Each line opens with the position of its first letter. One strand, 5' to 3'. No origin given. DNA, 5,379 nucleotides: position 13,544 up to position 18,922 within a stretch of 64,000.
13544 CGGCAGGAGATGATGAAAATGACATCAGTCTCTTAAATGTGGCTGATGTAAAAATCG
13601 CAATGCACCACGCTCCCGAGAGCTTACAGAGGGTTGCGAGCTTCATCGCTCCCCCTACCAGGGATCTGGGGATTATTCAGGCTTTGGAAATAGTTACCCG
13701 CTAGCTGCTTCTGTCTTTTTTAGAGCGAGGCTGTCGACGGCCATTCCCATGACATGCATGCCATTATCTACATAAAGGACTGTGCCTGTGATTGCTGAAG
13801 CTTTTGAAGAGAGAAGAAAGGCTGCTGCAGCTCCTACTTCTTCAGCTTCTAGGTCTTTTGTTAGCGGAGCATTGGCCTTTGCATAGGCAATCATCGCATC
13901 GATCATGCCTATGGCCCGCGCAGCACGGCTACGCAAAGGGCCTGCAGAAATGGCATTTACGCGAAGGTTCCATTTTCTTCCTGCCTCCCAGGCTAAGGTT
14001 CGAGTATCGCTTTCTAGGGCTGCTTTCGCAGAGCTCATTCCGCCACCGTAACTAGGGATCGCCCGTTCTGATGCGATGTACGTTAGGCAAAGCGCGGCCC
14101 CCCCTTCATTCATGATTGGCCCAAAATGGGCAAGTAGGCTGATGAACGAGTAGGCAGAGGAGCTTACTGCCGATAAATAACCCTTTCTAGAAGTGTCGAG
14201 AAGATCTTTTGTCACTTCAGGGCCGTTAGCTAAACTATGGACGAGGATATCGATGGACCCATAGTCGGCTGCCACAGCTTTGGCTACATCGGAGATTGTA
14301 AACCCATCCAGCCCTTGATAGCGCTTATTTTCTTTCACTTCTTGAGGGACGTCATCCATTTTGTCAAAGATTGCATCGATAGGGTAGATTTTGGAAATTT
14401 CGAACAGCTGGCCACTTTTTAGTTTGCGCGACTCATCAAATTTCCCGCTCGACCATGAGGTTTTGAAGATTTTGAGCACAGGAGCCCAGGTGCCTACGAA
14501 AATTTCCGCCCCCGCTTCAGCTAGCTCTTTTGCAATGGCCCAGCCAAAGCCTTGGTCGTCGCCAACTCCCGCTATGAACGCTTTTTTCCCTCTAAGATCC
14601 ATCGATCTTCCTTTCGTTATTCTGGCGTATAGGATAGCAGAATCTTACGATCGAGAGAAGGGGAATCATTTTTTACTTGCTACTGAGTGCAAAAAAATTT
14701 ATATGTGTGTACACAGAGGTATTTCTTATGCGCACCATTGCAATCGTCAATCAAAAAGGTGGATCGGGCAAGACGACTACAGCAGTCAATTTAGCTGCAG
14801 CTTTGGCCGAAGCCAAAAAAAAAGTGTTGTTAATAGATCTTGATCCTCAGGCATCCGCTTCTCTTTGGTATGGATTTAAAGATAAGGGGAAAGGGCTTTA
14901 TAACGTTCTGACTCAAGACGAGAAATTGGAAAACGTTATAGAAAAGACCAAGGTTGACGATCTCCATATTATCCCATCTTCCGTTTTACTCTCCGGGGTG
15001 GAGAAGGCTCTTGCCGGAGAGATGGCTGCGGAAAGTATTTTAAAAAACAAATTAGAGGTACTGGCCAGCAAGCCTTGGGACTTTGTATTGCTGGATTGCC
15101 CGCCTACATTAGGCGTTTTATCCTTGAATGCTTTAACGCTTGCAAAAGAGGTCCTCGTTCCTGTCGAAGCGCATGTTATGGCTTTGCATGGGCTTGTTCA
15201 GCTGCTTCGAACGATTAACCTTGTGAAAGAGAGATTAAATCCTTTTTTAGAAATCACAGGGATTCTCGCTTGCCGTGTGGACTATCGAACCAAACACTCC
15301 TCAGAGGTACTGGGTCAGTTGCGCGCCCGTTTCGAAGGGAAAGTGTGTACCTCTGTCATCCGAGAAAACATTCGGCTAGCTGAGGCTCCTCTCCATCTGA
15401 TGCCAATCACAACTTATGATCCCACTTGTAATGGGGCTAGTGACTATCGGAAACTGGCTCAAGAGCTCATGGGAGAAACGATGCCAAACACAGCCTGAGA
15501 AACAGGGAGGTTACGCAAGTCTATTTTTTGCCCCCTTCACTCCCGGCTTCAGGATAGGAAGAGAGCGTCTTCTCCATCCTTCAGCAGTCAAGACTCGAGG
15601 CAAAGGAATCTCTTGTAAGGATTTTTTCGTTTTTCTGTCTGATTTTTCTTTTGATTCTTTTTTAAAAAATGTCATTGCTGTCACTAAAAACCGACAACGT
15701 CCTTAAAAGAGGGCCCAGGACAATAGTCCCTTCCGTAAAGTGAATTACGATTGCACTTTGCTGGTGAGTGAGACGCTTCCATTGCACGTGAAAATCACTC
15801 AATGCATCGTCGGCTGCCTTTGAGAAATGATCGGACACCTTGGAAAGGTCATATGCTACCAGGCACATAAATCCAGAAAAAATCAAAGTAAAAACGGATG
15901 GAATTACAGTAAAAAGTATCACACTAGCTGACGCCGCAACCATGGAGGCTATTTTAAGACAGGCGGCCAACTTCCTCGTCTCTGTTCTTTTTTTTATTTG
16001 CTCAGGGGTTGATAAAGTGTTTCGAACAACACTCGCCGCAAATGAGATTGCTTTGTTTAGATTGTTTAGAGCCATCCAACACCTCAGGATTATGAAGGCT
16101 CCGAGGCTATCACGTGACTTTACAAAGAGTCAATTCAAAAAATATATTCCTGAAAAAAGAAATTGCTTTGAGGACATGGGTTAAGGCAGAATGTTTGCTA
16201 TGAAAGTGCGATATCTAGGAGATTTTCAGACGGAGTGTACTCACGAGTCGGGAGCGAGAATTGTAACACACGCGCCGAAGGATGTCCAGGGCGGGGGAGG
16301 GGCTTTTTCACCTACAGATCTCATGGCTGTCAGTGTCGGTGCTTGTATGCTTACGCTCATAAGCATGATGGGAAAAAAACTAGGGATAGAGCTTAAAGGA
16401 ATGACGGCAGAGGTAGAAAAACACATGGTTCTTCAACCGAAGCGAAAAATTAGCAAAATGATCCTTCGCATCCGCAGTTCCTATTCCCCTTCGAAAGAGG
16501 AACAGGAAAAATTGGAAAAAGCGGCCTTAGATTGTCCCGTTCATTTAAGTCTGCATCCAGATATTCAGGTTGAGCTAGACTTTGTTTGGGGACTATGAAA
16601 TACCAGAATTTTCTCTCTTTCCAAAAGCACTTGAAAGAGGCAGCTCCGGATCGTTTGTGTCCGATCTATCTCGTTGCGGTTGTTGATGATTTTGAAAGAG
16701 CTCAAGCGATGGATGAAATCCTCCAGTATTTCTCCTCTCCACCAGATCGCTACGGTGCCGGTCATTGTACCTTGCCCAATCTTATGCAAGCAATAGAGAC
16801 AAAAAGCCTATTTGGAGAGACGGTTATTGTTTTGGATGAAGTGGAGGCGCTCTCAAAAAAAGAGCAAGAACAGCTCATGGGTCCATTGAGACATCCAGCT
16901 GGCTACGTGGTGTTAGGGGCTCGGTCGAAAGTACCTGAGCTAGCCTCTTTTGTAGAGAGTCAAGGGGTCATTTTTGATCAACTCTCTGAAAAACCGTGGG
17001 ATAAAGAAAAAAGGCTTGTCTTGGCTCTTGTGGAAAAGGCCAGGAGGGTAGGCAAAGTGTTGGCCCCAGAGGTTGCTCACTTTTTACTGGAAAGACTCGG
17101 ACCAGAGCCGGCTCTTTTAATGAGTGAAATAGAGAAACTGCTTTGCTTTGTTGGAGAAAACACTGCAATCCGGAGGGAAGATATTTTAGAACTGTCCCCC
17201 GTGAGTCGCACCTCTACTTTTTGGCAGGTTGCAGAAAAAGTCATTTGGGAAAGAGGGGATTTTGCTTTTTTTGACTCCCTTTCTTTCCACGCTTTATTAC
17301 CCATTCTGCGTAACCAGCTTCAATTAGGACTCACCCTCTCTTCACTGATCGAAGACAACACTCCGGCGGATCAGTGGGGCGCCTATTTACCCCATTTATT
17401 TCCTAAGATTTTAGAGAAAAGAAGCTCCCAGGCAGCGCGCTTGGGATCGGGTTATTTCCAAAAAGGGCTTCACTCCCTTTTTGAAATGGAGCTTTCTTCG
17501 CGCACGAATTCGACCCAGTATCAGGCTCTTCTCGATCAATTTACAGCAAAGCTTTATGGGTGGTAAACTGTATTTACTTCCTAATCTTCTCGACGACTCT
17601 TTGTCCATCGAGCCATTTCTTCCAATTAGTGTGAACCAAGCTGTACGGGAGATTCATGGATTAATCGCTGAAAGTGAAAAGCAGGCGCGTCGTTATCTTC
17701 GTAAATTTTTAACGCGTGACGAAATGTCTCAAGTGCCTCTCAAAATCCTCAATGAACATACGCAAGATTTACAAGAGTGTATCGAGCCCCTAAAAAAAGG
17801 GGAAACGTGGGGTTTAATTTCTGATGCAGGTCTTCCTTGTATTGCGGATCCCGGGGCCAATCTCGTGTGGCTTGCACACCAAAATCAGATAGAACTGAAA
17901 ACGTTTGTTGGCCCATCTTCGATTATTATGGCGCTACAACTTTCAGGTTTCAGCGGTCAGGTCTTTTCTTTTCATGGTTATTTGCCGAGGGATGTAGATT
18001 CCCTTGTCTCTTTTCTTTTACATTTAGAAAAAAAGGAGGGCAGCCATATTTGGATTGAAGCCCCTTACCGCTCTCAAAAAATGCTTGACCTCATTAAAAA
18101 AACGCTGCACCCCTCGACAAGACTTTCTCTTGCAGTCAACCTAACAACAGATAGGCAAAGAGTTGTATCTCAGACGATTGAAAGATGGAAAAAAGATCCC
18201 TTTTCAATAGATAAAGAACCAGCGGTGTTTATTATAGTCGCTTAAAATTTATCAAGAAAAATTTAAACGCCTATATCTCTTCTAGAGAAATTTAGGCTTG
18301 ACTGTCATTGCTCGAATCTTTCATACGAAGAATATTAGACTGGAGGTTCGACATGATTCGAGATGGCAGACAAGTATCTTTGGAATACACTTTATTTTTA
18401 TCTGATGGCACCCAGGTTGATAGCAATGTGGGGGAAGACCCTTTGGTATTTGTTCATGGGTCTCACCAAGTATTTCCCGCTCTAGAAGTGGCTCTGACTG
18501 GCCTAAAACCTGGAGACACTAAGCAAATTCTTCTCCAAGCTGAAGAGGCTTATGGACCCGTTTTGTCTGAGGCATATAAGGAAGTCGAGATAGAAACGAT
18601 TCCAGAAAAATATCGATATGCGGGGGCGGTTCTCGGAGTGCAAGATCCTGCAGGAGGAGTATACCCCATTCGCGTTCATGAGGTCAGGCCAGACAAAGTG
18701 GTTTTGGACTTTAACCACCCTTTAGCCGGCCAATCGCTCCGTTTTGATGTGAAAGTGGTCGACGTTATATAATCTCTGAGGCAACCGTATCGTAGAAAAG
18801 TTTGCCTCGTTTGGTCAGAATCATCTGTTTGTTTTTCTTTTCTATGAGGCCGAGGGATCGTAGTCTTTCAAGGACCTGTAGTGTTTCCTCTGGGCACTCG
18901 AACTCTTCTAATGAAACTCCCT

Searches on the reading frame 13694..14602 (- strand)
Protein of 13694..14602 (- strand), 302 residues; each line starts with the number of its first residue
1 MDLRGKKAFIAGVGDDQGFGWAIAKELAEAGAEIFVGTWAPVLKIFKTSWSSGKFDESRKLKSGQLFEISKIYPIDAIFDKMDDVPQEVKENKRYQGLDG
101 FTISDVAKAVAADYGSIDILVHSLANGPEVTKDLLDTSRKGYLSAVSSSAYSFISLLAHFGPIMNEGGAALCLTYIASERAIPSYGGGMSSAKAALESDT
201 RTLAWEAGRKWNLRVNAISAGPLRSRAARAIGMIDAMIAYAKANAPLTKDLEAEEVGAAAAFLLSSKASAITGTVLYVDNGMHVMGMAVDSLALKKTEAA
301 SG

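Call 79: search_protein_families(library=pfam, proteins=[window:13694-14602:-], max_evalue=1e-8)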
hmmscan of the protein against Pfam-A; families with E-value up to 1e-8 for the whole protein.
window:13694-14602:- (302 aa): 2 families
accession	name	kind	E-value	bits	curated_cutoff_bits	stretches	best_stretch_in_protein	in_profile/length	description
PF13561.12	adh_short_C2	-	4.4e-54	184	27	1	103-283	58-236/236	Enoyl-(Acyl carrier protein) reductase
PF00106.31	adh_short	-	3.4e-10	40.2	26.6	0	103-229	64-188/195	short chain dehydrogenase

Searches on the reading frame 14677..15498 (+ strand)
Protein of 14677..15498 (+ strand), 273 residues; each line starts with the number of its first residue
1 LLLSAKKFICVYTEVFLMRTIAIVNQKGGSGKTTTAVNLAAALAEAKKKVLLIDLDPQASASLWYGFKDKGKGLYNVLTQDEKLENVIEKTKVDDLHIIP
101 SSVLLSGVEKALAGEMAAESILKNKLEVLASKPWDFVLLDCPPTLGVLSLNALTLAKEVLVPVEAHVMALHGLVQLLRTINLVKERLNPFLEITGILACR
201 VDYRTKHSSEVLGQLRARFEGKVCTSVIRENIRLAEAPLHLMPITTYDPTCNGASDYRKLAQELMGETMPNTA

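Call 79: search_protein_families(library=pfam, proteins=[window:14677-15498:+], max_evalue=1e-8)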
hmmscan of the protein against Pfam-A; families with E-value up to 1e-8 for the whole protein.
window:14677-15498:+ (273 aa): 6 families
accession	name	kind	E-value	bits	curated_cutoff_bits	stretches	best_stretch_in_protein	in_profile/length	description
PF13614.12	AAA_31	-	1.2e-57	195.1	27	1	18-193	1-177/177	AAA domain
PF01656.29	CbiA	-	1.4e-25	90.1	25.4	1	21-244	1-125/125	CobQ/CobB/MinD/ParA nucleotide binding domain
PF00142.24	Fer4_NifH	-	6.9e-13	49.1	25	1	21-266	3-246/271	4Fe-4S iron sulfur cluster binding proteins, NifH/frxC family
PF06564.18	CBP_BcsQ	-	1.1e-12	48.4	21.3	1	18-262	1-231/234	Cellulose biosynthesis protein BcsQ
PF10609.15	ParA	-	9.7e-11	42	27.1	1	19-166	4-147/246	NUBPL iron-transfer P-loop NTPase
PF09140.17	MipZ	-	2.8e-10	40.4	20.7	1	20-167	2-133/262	ATPase MipZ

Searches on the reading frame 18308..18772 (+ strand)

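Call 81: search_protein_families(library=pfam, proteins=[window:18308-18772:+], max_evalue=1e-8)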
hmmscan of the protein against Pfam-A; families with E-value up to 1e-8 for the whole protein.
window:18308-18772:+ (154 aa): 1 family
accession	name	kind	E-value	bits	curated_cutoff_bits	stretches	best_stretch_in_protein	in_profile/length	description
PF00254.34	FKBP_C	-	3.1e-12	47.1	21.1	1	18-84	6-73/94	FKBP-type peptidyl-prolyl cis-trans isomerase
